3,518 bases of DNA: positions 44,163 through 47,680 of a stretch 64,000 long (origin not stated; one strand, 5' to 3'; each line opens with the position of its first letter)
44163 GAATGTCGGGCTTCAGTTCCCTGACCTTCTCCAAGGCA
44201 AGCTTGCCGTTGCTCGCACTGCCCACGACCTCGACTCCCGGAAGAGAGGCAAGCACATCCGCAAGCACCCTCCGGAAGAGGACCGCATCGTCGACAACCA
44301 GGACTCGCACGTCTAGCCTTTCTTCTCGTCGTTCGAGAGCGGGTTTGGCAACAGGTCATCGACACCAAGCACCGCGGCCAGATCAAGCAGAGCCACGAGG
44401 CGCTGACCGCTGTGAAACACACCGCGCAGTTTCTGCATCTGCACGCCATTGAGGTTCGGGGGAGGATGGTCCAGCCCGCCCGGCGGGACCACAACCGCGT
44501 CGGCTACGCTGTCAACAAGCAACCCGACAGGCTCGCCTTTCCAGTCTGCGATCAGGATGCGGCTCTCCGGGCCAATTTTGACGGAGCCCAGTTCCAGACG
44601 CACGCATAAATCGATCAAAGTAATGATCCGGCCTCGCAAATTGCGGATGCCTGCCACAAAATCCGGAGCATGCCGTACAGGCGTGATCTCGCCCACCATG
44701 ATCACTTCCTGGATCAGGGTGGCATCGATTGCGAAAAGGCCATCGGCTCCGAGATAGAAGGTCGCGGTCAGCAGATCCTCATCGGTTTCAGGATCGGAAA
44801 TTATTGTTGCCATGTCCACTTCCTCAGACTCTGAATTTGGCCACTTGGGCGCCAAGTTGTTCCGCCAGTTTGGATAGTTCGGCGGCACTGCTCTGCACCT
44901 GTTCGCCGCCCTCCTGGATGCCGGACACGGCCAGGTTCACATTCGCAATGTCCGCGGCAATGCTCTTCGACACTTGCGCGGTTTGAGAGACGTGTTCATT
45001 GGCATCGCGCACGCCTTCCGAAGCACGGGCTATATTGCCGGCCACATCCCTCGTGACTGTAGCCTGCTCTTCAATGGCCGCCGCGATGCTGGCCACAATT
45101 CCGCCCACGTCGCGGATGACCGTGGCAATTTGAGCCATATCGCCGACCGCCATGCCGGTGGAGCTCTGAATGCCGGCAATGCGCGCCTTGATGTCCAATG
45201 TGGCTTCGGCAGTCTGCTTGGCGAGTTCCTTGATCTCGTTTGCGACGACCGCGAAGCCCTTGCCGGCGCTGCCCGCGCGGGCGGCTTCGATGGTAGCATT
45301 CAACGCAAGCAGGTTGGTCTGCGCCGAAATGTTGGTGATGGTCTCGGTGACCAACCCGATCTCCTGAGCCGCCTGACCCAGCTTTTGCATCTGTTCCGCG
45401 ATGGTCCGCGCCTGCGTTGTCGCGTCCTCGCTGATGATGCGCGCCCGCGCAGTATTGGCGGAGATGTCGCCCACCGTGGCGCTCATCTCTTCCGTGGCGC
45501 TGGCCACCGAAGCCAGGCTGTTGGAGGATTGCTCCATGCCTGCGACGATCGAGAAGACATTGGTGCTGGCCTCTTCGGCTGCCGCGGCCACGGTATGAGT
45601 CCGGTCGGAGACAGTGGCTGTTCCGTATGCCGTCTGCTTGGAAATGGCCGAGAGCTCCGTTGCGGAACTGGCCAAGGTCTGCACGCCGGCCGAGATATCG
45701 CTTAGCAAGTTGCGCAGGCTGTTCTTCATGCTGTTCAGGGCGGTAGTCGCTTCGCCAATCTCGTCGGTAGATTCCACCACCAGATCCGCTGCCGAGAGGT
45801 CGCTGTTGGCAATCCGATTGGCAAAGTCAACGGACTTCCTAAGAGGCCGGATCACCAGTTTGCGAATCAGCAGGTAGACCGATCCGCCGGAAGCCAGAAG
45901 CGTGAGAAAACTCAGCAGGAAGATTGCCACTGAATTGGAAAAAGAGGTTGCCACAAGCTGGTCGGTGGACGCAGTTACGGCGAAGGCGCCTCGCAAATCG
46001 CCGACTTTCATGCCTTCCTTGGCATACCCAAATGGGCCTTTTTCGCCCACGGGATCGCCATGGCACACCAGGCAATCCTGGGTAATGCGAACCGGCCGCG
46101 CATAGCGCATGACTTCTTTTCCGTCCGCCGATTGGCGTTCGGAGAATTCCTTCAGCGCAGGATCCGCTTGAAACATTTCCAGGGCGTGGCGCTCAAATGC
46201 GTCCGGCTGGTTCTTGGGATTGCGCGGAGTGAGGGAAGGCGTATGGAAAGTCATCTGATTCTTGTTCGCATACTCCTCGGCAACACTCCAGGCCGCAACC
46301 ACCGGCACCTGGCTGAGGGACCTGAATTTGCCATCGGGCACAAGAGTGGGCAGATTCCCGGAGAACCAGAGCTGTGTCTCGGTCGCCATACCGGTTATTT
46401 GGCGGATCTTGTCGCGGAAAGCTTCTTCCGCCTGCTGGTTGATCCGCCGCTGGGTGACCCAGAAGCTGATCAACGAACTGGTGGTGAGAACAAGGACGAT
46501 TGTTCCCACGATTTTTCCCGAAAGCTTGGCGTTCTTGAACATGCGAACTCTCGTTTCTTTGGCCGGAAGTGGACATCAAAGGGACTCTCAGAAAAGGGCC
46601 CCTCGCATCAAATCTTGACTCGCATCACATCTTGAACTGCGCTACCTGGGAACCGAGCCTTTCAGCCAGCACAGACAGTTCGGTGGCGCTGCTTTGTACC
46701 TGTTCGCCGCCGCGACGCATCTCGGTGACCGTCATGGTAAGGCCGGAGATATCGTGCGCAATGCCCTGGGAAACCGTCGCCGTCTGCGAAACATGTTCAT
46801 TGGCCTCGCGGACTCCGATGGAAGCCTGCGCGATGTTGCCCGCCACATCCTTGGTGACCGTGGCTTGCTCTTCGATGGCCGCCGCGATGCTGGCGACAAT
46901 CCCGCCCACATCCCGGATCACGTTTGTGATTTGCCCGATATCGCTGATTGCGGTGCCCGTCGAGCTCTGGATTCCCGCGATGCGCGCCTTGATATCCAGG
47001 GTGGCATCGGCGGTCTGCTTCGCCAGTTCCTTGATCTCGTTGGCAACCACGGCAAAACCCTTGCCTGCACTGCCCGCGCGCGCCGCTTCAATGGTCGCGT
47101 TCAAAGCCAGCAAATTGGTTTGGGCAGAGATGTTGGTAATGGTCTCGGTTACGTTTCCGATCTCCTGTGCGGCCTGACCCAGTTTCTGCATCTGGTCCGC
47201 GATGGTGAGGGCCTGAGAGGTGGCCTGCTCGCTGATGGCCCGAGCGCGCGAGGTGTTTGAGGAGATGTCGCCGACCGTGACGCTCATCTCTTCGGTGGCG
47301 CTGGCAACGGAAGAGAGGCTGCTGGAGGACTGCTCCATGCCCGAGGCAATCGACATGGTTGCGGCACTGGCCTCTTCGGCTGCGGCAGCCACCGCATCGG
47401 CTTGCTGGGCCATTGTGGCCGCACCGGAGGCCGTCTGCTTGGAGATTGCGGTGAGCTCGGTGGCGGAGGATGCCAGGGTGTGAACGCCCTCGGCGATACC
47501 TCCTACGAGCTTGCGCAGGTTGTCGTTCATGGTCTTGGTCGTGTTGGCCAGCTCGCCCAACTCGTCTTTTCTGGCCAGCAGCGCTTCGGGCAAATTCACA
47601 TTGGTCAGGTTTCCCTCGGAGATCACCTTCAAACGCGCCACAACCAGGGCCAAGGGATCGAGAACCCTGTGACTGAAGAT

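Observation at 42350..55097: Ten-gene cluster fusing a complete chemosensory module to a partner-switching module and a PAS-REC-Hpt relay protein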

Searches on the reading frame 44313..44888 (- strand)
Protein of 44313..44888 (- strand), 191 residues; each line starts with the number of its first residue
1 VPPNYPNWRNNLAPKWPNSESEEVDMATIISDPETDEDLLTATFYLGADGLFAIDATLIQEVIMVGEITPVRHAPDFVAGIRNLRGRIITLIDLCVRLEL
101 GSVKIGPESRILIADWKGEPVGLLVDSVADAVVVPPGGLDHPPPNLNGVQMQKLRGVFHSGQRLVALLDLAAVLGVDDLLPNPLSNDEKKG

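Call 3: search_protein_families(library=pfam, proteins=[window:44313-44888:-], max_evalue=0.01)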
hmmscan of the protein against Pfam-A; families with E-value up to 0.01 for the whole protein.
window:44313-44888:- (191 aa): 1 family
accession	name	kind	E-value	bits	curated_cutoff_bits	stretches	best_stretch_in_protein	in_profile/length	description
PF01584.24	CheW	-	1.1e-24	87.1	23.5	1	44-174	5-134/138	CheW-like domain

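Call 52: search_protein_families(library=ncbifam, proteins=[window:44313-44813:-], max_evalue=0.00001)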
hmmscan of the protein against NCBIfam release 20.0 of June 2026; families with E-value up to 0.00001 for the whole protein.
window:44313-44813:- (166 aa): 1 family
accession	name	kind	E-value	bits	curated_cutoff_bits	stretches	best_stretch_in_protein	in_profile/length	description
NF007903.0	PRK10612.1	equivalog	3.9e-12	46.2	260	1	19-153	22-155/167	chemotaxis protein CheW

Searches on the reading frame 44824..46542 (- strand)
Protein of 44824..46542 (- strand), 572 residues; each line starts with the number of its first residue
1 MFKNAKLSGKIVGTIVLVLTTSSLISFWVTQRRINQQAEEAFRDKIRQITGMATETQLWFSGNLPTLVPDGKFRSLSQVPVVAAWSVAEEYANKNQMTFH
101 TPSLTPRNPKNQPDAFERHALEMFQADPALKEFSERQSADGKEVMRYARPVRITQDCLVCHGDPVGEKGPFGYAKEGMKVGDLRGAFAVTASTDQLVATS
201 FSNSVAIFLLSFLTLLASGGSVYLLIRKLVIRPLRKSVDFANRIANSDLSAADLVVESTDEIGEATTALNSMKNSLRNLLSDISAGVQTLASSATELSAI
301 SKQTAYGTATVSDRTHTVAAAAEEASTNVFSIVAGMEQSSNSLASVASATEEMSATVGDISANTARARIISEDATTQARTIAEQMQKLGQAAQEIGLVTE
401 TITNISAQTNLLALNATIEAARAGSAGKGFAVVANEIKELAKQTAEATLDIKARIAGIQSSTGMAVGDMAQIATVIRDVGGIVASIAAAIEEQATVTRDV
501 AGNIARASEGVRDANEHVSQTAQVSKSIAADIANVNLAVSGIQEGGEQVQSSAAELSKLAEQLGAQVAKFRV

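Call 3: search_protein_families(library=pfam, proteins=[window:44824-46542:-], max_evalue=0.01)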
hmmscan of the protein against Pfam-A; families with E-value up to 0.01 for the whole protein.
window:44824-46542:- (572 aa): 3 families
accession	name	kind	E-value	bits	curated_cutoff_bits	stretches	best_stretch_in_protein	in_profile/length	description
PF11845.13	Tll0287-like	-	5.3e-31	108.4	24.1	1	35-190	1-142/144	Tll0287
PF00015.26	MCPsignal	-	1.6e-29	103.4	34.6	1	367-473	7-113/172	Methyl-accepting chemotaxis protein (MCP) signalling domain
PF00672.30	HAMP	-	7.8e-07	29.8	25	1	226-277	2-52/53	HAMP domain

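Call 52: search_protein_families(library=ncbifam, proteins=[window:44824-46542:-], max_evalue=0.00001)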
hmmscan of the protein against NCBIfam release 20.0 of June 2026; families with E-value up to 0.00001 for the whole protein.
window:44824-46542:- (572 aa): 8 families
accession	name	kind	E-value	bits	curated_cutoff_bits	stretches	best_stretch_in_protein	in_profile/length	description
NF058645.1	MCPCtpMPsAe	equivalog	5.9e-26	91.3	900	1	197-572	196-558/558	methyl-accepting chemotaxis protein CtpM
NF007309.0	PRK09793.1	equivalog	9.5e-23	80.9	903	1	202-545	186-516/533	methyl-accepting chemotaxis protein IV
NF047851.1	MCPCitTducer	equivalog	1.5e-22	80.4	900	2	309-571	267-515/553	methyl-accepting chemotaxis citrate transducer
NF011615.0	PRK15041.1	equivalog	8.8e-21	74.2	947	1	199-540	187-513/554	methyl-accepting chemotaxis protein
NF041847.1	transduc_aer2_vibrio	equivalog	5.3e-20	71.2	1200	1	229-531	454-741/804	aerotaxis transducer Aer2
NF011622.0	PRK15048.1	equivalog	3.7e-19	69.3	900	1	221-561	207-532/553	methyl-accepting chemotaxis protein II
NF050802.1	AspChtxCcaA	equivalog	5.7e-13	48.1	1300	1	312-456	510-633/700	aspartate chemotaxis receptor CcaA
NF008184.0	PRK10935.1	equivalog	1.9e-06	26.8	553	1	200-288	146-234/565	nitrate/nitrite two-component system sensor histidine kinase NarQ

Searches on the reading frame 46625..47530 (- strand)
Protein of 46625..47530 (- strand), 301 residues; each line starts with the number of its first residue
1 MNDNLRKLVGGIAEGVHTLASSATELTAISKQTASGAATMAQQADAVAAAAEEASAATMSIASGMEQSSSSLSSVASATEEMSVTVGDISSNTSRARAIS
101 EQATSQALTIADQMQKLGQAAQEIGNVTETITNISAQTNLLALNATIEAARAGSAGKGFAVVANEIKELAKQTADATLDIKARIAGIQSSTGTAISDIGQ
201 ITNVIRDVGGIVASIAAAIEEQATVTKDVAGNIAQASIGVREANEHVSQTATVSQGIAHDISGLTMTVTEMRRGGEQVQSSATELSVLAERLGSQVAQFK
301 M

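Call 24: search_solved_structures(query=window:46625-47530:-, show_alignments=4, max_evalue=0.00001)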
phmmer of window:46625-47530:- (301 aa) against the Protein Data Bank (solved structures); distinct sequences matched with E-value up to 0.00001: 13.
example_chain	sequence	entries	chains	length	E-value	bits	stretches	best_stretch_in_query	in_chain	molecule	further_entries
6s18_A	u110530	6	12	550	4.2e-19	72.8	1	4-299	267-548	Aromatic acid chemoreceptor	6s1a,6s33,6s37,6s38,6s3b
3ja6_H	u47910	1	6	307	1.9e-17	67.4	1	27-192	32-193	Methyl-accepting chemotaxis protein 2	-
2ch7_B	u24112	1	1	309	1.9e-17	67.4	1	26-192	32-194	METHYL-ACCEPTING CHEMOTAXIS PROTEIN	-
2ch7_A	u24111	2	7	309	2.4e-17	67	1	26-192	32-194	METHYL-ACCEPTING CHEMOTAXIS PROTEIN | Methyl-accepting chemotaxis protein 2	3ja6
31cj_A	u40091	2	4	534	5.3e-17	65.9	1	35-269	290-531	Aerotaxis receptor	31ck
3g67_A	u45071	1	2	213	4.6e-16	62.8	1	100-247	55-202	Methyl-accepting chemotaxis protein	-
3zx6_A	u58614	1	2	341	1e-15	61.7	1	39-283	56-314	HAMP, METHYL-ACCEPTING CHEMOTAXIS PROTEIN I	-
3g6b_A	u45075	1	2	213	1.4e-15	61.2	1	100-247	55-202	Methyl-accepting chemotaxis protein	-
6s1k_E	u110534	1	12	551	1.6e-15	61.1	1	34-284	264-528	Methyl-accepting chemotaxis protein I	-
8c5v_I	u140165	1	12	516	3.4e-15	60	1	34-251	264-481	Methyl-accepting chemotaxis protein I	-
4jpb_B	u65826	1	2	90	1.5e-14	57.9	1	113-190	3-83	Methyl-accepting chemotaxis protein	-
1qu7_A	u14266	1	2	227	1.8e-14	57.6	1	66-268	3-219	METHYL-ACCEPTING CHEMOTAXIS PROTEIN I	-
3ur1_C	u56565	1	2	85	5.8e-14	56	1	118-187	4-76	Methyl-accepting chemotaxis protein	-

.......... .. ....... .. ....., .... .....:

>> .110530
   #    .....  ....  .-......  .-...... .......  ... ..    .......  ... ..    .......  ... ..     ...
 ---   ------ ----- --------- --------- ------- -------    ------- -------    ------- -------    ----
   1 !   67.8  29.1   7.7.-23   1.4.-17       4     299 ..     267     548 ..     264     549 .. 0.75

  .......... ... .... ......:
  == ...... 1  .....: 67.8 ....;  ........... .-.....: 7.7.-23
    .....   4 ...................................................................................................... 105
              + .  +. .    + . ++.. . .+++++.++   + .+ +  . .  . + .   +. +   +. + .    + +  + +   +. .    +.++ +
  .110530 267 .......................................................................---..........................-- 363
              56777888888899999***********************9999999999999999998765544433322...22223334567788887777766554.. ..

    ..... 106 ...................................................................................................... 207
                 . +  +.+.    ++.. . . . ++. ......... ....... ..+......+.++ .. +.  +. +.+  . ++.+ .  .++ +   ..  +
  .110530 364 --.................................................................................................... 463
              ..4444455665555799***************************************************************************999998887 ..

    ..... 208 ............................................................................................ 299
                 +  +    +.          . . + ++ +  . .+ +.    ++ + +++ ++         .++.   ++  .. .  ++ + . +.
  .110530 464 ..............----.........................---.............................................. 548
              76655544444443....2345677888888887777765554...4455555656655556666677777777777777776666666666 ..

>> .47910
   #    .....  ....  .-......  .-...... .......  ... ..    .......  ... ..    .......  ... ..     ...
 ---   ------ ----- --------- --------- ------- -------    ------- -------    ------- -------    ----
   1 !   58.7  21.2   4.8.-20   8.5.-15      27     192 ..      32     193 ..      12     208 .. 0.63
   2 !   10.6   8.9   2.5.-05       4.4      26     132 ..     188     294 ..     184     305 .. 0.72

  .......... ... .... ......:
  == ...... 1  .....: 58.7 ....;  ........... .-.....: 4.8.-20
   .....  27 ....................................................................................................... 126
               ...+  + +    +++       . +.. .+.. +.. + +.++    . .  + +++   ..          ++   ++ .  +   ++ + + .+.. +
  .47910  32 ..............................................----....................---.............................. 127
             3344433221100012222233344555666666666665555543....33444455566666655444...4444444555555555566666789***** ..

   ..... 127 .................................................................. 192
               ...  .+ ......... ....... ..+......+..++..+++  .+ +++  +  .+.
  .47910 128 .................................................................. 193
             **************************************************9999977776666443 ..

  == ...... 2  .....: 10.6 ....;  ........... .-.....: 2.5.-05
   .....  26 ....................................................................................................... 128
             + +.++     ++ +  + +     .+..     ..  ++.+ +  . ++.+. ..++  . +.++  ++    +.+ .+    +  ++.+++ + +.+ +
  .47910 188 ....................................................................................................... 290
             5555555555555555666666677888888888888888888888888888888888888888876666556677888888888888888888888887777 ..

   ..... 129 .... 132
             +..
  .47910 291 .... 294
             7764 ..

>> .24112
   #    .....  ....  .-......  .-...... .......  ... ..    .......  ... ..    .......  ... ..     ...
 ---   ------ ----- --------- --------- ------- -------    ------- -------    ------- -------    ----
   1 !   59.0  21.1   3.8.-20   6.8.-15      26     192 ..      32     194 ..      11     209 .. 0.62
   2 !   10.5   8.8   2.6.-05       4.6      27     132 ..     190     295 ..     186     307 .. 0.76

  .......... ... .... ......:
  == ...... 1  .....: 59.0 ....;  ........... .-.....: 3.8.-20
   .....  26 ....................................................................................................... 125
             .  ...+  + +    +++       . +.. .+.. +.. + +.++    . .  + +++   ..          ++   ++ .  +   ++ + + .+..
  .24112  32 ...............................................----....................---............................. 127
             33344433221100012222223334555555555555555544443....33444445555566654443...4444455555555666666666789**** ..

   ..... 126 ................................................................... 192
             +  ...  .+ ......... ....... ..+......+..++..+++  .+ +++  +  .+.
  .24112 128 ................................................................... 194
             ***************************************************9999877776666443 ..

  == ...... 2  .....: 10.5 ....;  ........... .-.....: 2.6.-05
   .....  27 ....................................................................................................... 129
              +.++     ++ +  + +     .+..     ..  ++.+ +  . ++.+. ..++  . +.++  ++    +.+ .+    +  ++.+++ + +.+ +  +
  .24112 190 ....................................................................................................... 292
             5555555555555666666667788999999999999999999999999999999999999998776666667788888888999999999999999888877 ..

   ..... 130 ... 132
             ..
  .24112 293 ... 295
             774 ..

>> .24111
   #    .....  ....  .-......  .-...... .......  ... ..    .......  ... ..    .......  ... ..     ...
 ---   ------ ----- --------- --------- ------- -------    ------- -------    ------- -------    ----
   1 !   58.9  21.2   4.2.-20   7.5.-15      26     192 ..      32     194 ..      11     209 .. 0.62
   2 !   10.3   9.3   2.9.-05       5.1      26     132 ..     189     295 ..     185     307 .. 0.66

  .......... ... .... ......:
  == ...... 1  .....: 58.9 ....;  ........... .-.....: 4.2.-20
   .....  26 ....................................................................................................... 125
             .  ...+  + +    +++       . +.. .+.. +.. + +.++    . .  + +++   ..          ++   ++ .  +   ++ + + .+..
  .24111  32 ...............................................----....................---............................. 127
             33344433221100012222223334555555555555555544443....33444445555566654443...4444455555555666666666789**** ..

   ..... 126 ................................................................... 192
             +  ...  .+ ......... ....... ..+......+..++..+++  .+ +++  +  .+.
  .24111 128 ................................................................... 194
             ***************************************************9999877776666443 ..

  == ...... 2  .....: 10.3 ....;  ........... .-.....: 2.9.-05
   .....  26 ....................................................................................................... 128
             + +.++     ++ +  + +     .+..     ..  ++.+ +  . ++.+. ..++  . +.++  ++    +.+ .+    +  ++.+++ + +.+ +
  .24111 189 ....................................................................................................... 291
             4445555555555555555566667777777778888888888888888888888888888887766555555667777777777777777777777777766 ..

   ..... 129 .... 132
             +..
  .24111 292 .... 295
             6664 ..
